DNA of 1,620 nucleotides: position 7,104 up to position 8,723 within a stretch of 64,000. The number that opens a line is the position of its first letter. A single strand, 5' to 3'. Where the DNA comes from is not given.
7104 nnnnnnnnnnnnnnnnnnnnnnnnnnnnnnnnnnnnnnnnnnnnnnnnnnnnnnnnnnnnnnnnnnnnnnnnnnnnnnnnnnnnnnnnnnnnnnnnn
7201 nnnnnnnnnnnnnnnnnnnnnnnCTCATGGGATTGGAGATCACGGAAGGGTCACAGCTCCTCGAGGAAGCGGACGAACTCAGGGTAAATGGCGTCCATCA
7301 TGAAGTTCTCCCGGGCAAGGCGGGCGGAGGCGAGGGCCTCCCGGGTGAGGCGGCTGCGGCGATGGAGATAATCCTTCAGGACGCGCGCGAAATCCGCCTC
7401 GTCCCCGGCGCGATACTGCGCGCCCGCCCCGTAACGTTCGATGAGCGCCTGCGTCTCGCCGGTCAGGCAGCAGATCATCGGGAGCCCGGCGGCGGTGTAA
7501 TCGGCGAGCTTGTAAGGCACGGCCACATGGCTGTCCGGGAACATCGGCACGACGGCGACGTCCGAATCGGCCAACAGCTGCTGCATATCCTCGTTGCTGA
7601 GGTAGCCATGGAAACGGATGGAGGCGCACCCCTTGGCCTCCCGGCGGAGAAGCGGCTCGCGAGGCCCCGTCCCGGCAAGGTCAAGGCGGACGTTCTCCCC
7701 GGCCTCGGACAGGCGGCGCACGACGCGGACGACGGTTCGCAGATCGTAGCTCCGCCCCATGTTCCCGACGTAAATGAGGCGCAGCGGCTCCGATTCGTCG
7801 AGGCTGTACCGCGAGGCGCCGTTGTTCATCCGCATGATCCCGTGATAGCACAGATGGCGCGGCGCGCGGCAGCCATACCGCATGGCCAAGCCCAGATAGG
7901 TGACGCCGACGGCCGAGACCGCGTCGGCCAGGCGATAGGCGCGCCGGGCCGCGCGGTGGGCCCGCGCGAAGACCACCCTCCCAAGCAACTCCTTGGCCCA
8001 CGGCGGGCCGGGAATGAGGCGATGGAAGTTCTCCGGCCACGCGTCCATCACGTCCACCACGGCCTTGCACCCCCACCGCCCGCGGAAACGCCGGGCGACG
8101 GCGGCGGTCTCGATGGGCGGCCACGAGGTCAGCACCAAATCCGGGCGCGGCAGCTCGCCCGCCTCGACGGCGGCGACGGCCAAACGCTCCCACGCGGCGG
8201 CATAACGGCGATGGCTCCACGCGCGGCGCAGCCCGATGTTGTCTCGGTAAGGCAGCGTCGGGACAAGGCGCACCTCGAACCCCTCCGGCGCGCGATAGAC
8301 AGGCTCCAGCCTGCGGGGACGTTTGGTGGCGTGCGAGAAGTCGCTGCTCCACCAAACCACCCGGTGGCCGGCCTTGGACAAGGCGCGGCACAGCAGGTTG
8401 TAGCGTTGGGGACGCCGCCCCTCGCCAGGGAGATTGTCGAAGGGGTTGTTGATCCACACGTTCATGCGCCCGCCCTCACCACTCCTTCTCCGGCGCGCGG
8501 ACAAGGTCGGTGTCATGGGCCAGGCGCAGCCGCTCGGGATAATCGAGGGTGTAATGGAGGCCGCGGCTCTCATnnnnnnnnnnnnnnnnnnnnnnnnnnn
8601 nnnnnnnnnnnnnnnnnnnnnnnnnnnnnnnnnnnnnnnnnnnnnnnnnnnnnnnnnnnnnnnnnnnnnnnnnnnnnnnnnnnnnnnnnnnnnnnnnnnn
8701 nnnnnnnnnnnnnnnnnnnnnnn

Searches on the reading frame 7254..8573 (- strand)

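Call 68: search_protein_families(library=pfam, proteins=[window:7254-8573:-], max_evalue=0.00001)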
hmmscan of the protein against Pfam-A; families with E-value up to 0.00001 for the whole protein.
window:7254-8573:- (440 aa): 2 families
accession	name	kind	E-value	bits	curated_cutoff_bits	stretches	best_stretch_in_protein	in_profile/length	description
PF13692.12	Glyco_trans_1_4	-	3.3e-17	63.5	27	1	265-403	3-140/142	Glycosyl transferases group 1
PF00534.26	Glycos_transf_1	-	1.6e-11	44.5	26.4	1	261-406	13-159/172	Glycosyl transferases group 1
